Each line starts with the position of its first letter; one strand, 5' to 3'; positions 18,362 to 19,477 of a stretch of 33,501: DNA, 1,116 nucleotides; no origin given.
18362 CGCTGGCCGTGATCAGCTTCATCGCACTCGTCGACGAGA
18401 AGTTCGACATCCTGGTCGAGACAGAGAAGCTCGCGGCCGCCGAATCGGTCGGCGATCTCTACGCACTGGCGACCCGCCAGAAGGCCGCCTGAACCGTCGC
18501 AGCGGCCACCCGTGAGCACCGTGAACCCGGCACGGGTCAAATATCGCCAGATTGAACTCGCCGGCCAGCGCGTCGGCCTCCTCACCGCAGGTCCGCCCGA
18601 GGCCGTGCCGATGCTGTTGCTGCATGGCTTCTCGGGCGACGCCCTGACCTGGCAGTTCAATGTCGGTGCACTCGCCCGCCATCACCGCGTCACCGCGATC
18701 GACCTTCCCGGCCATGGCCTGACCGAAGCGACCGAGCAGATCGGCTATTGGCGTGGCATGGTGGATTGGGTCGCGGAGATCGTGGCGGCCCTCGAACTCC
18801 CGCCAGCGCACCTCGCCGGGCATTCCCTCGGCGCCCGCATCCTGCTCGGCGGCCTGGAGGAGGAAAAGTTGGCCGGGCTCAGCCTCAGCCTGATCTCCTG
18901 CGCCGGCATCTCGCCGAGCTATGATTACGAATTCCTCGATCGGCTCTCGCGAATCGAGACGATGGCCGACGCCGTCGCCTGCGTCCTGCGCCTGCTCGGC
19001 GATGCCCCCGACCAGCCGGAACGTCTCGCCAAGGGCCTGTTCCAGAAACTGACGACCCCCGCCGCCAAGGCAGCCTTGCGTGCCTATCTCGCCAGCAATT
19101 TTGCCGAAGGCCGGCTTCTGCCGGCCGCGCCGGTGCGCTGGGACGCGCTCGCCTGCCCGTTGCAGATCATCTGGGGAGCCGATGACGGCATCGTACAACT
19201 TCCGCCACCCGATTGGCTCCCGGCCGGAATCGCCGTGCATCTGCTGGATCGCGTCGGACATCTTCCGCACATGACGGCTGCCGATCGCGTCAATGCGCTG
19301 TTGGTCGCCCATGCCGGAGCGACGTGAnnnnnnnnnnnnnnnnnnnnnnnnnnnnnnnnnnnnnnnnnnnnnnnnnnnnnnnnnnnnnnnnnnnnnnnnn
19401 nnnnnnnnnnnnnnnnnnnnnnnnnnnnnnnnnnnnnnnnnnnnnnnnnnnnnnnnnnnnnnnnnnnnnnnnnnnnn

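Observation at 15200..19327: Minimal acyl-ACP factory that should stall at a 3-hydroxyacyl thioester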

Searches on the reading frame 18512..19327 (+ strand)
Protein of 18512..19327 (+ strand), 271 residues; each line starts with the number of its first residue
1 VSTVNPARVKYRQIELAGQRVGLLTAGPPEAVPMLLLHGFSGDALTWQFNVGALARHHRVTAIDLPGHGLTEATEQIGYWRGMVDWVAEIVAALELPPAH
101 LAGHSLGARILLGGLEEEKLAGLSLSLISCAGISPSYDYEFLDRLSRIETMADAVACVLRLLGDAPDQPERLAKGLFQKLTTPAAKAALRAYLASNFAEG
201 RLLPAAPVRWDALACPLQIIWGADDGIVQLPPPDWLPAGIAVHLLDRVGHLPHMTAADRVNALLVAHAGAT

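Call 4: search_protein_families(library=pfam, proteins=[window:18512-19327:+], max_evalue=0.01)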
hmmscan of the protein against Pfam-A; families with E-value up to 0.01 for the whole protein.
window:18512-19327:+ (271 aa): 4 families
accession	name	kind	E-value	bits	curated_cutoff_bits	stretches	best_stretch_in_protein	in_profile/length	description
PF12697.13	Abhydrolase_6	-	6.4e-20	73.2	26.3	1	35-262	2-216/217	Alpha/beta hydrolase family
PF00561.26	Abhydrolase_1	-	1e-13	52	25.8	1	33-112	2-84/245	alpha/beta hydrolase fold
PF12146.15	Hydrolase_4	-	8.7e-05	22.4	27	1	34-197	7-176/239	Serine aminopeptidase, S33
PF00975.26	Thioesterase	-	0.0041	17.8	26.4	0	51-110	20-79/226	Thioesterase domain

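Call 5: search_protein_families(library=ncbifam, proteins=[window:18512-19327:+], max_evalue=0.01)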
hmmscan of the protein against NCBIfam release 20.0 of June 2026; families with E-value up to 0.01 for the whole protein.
window:18512-19327:+ (271 aa): 17 families
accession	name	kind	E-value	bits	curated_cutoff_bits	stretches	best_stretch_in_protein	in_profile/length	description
NF011457.0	PRK14875.1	equivalog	3.3e-52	177.7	307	1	7-269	108-370/372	acetoin dehydrogenase dihydrolipoyllysine-residue acetyltransferase subunit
TIGR03056.1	bchO_mg_che_rel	equivalog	3.4e-18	65.6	172.55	1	6-112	3-110/278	alpha/beta fold hydrolase BchO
TIGR03695.1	menH_SHCHC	equivalog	2.5e-14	53.3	208.55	1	33-119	4-93/252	2-succinyl-6-hydroxy-2,4-cyclohexadiene-1-carboxylate synthase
NF051488.1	bifunc_PcaDC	exception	1.4e-13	50.7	390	1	26-269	7-251/375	bifunctional 3-oxoadipate enol-lactonase/4-carboxymuconolactone decarboxylase PcaDC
NF045632.1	hydroxlase_HsaD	equivalog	1.5e-11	43.8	400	1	11-262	14-282/290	4,5:9,10-diseco-3-hydroxy-5,9,17-trioxoandrosta-1(10),2-diene-4-oate hydrolase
NF008340.0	PRK11126.1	equivalog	2.8e-11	43.1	261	1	32-124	15-105/255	2-succinyl-6-hydroxy-2,4-cyclohexadiene-1-carboxylate synthase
NF004514.1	PRK05855.1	equivalog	3.8e-08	32.4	455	1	18-147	9-141/578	SDR family oxidoreductase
TIGR01738.1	bioH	equivalog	1.5e-07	31.3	206.95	1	33-108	6-76/245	pimeloyl-ACP methyl ester esterase BioH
NF007954.0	PRK10673.1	equivalog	4.4e-07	29.4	399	1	29-112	14-96/255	esterase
TIGR02427.1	protocat_pcaD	equivalog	6.3e-07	29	255.85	1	33-110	14-92/251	3-oxoadipate enol-lactonase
NF050089.1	i_nPHAscl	equivalog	7.1e-07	28.6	300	1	33-111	20-98/288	intracellular short-chain-length polyhydroxyalkanoate depolymerase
TIGR03611.1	RutD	equivalog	3.4e-06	26.6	238.5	1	31-112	13-95/258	pyrimidine utilization protein D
NF052543.1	PhlpBipLPA4030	equivalog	7.7e-06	25.3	450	1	28-115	66-160/312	phospholipase BipL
NF051487.1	bifunc_PcaCD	exception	0.00016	20.9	430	1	31-109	172-250/413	bifunctional 4-carboxymuconolactone decarboxylase/3-oxoadipate enol-lactonase PcaCD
NF002938.0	PRK03592.1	equivalog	0.00019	20.9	241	1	6-109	7-108/298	haloalkane dehalogenase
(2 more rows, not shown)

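Call 17: search_solved_structures(query=window:18512-19327:+, max_evalue=0.00001, show_alignments=1)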
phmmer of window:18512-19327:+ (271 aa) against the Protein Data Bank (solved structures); distinct sequences matched with E-value up to 0.00001: 44.
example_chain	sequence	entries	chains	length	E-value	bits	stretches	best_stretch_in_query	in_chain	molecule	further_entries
6i8w_A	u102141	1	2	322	6.8e-15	58.4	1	14-254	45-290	Alpha/beta fold hydrolase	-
21dl_A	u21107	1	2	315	1.4e-12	50.8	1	6-111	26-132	RPA1511_5221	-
27ct_A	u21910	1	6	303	1.8e-12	50.5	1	6-119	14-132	RPA1511_2297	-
7ots_A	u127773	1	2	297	3.5e-12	49.5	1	31-257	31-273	Monoacylglycerol lipase ABHD6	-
7dq9_A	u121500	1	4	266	1.1e-10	44.6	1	34-125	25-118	Predicted hydrolases or acyltransferases (Alpha/beta hydrolase superfamily)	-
2d0d_A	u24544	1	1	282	4.5e-10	42.6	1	29-112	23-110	2-hydroxy-6-oxo-7-methylocta-2,4-dienoate hydrolase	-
4psu_A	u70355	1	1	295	8.2e-10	41.7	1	6-137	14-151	Alpha/beta hydrolase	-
1iun_A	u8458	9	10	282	1e-09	41.4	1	29-112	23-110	meta-Cleavage product hydrolase | 2-hydroxy-6-oxo-7-methylocta-2,4-dienoate hydrolase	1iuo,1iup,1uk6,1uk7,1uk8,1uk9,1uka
4opm_A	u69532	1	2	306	5.7e-09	39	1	32-257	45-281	Lipase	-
4x00_A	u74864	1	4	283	1.2e-08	37.9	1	22-261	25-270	Putative hydrolase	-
3qit_A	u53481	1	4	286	4.9e-08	35.9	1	12-111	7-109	Polyketide synthase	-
5w15_A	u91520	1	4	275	5.5e-08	35.8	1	17-266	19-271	Alpha/beta hydrolase fold protein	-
5ng7_A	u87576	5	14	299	1.6e-07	34.2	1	9-108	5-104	epoxide hydrolase | Alpha/beta epoxide hydrolase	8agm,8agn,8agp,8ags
5jz9_A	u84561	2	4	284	2.8e-07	33.5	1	26-268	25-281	4,5:9,10-diseco-3-hydroxy-5,9,17-trioxoandrosta-1(10),2-diene-4-oate hydrolase | 2-hydroxy-6-oxo-6-phenylhexa-2,4-dienoate hydrolase BphD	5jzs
4myd_A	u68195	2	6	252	2.8e-07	33.4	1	28-123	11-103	2-succinyl-6-hydroxy-2,4-cyclohexadiene-1-carboxylate synthase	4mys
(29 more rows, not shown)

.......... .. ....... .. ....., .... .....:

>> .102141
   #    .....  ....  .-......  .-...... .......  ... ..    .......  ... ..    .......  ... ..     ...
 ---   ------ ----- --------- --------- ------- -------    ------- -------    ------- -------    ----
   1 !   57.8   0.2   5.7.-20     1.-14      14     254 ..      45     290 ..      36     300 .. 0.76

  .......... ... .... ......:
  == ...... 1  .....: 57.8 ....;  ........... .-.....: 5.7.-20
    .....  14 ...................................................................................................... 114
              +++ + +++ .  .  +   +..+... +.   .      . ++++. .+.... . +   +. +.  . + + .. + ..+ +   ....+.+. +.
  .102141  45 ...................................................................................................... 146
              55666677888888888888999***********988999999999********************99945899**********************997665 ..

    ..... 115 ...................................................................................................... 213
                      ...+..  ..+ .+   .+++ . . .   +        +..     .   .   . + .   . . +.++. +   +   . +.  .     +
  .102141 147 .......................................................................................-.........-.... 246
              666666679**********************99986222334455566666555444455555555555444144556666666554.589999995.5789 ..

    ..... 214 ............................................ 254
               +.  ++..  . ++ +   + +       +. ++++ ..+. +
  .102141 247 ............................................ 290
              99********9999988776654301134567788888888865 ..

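Call 36: find_homologous_proteins(query=window:18512-19327:+, max_evalue=1e-20)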
Query window:18512-19327:+ (271 aa): 59 proteins with E <= 1e-20 among 8000 candidates.
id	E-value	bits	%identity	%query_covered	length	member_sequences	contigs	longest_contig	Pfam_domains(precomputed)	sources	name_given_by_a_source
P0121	1.9e-173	593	100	99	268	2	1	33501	PF12697.14,PF00561.27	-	-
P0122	4.1e-158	543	88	98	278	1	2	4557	PF12697.14,PF00561.27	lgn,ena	-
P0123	2.7e-146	504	83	99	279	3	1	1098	PF12697.14,PF00561.27,PF12146.16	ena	-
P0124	4.9e-145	500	83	99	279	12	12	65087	PF12697.14,PF00561.27,PF12146.16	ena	-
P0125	1.1e-144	499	82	99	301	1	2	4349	PF12697.14,PF00561.27,PF12146.16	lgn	-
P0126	4.3e-142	490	80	100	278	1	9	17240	PF12697.14,PF00561.27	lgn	-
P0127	2.0e-123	429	73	99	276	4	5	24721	PF12697.14,PF00561.27,PF12146.16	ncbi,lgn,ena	-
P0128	2.5e-114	399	68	98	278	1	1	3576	PF12697.14,PF00561.27,PF12146.16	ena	-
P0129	1.8e-113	397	68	93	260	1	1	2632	PF12697.14,PF00561.27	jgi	-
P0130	4.0e-111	389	66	98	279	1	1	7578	PF12697.14,PF00561.27,PF12146.16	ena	-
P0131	1.4e-106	374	66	96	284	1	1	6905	PF12697.14,PF00561.27,PF12146.16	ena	-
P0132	4.6e-104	366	83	72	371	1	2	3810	PF12697.14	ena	-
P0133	4.3e-86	307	56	95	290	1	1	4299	PF12697.14,PF00561.27,PF12146.16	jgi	jgi:pimeloyl-ACP methyl ester carboxylesterase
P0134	4.6e-86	307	58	90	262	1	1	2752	PF12697.14,PF00561.27,PF12146.16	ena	-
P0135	7.9e-84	299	56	95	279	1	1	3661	PF12697.14,PF00561.27,PF12146.16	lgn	-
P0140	6.3e-70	254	46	95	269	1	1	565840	PF12697.14,PF00561.27,PF12146.16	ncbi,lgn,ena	-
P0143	1.1e-45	174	41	95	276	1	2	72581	PF12697.14,PF00561.27,PF12146.16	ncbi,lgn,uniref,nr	ncbi:alpha/beta fold hydrolase [Niveispirillum sp.]|uniref:alpha/beta fold hydrolase n=1 Tax=Niveisp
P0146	1.0e-42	165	37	90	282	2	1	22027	PF00756.27,PF12697.14,PF00561.27,PF12146.16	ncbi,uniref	ncbi:alpha/beta fold hydrolase [Azospirillum sp. A39]|uniref:alpha/beta fold hydrolase n=1 Tax=Azosp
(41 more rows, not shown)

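Call 37: find_encoding_contigs(protein=P0140, flank=9000, max_places=1)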
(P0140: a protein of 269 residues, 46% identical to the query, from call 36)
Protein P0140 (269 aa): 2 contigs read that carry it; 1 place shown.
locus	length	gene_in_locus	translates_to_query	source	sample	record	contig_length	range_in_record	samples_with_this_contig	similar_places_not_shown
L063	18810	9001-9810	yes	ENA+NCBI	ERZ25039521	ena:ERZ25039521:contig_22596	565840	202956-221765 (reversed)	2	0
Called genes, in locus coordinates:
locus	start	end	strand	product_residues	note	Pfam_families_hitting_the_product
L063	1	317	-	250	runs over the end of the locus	PF00005:ABC_tran, PF13304:AAA_21 (faint), PF12399:BCA_ABC_TP_C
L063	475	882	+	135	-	PF01502:PRA-CH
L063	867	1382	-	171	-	-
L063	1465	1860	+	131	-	PF00293:NUDIX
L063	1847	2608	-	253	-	PF00106:adh_short, PF08659:KR, PF13561:adh_short_C2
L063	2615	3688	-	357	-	PF08545:ACP_syn_III, PF08541:ACP_syn_III_C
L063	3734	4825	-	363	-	PF00355:Rieske, PF00848:Ring_hydroxyl_A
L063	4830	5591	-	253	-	PF00106:adh_short, PF08659:KR, PF13561:adh_short_C2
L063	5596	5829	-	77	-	-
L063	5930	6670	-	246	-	PF02348:CTP_transf_3, PF12804:NTP_transf_3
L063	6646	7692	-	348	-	PF03102:NeuB, PF08666:SAF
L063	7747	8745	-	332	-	-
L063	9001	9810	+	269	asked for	PF12146:Hydrolase_4, PF00561:Abhydrolase_1, PF12697:Abhydrolase_6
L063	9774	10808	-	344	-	PF00195:Chal_sti_synt_N, PF08545:ACP_syn_III, PF08541:ACP_syn_III_C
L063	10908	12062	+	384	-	PF05050:Methyltransf_21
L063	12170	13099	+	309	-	PF01073:3Beta_HSD, PF01370:Epimerase, PF04321:RmlD_sub_bind, PF07993:NAD_binding_4 (faint), PF16363:GDP_Man_Dehyd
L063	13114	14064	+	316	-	-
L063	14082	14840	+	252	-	PF05711:TylF (weak)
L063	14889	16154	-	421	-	PF08241:Methyltransf_11 (faint)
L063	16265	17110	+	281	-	PF00456:Transketolase_N, PF00676:E1_dh (weak)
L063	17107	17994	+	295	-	PF02779:Transket_pyr, PF02780:Transketolase_C (weak)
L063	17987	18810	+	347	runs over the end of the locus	PF01370:Epimerase, PF04321:RmlD_sub_bind, PF16363:GDP_Man_Dehyd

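Call 38: find_encoding_contigs(protein=P0143, flank=9000, max_places=1)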
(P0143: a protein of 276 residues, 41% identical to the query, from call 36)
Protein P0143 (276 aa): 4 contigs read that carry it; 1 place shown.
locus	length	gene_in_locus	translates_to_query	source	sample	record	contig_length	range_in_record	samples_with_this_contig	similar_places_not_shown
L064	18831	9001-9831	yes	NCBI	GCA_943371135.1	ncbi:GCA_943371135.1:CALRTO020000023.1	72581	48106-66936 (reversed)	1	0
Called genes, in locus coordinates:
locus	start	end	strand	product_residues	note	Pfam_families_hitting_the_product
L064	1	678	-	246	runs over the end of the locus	PF14281:PDDEXK_4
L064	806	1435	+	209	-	PF13759:2OG-FeII_Oxy_5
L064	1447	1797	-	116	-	-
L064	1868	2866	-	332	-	PF01380:SIS, PF00571:CBS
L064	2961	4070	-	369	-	PF00355:Rieske, PF00848:Ring_hydroxyl_A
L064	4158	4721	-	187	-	PF00857:Isochorismatase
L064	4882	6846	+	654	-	PF25174:Beta-prop_THOC3 (faint), PF26549:Tricorn_N (faint), PF07676:PD40 (faint), PF26550:Tricorn_2nd, PF00561:Abhydrolase_1 (weak), PF01738:DLH, PF20434:BD-FAE, PF00326:Peptidase_S9, +3 more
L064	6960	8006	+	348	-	PF03102:NeuB, PF08666:SAF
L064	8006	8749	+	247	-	PF02348:CTP_transf_3, PF12804:NTP_transf_3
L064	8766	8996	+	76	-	PF00550:PP-binding (weak)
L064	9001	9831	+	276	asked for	PF00561:Abhydrolase_1, PF12146:Hydrolase_4, PF12697:Abhydrolase_6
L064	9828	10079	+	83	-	-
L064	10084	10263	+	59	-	-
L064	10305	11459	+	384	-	PF00501:AMP-binding, PF13193:AMP-binding_C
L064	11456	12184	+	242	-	PF00106:adh_short, PF08659:KR, PF23441:SDR, PF13561:adh_short_C2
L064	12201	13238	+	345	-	PF08545:ACP_syn_III, PF08541:ACP_syn_III_C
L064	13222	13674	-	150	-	PF07378:FlbT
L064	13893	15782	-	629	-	PF00669:Flagellin_N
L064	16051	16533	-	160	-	-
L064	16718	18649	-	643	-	PF00515:TPR_1 (faint), PF07719:TPR_2 (faint), PF13174:TPR_6 (faint), PF13176:TPR_7 (faint), PF13181:TPR_8 (faint), PF13374:TPR_10 (faint), PF13432:TPR_16, PF14559:TPR_19 (weak), +6 more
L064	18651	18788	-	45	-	-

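Call 39: find_encoding_contigs(protein=P0146, flank=9000, max_places=1)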
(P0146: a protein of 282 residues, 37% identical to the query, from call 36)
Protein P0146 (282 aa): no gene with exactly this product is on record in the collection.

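Call 67: predict_structure(alignment_id=A2)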
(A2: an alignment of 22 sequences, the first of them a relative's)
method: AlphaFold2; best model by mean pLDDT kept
length: 268 residues; sequences in the alignment: 22
mean_pLDDT: 90.9   pTM: 0.90
mean pLDDT of the five models: 90.9, 90.0, 89.4, 89.4, 87.8
residues with pLDDT >= 90: 195; 70-90: 56; 50-70: 16; < 50: 1
segments of 3 or more residues with pLDDT < 50: none
pLDDT, mean of each block of 10 residues (from residue 1): 78 96 96 93 94 97 90 76 97 97 97 97 95 87 93 93 80 89 83 67 87 97 92 95 96 97 98
secondary structure, 60 per line:
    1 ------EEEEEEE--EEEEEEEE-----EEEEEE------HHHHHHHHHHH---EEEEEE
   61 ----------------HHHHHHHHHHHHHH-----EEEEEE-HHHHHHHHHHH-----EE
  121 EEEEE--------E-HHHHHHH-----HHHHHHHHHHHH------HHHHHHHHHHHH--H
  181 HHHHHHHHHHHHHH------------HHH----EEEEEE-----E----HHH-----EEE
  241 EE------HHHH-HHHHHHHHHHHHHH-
elements in order: E7-13 E16-23 E29-34 H41-51 E55-60 H77-90 E96-101 H103-113 E119-125 H136-142 H148-159 H166-177 H180-194 E214-219 E238-242 H249-252 H254-267
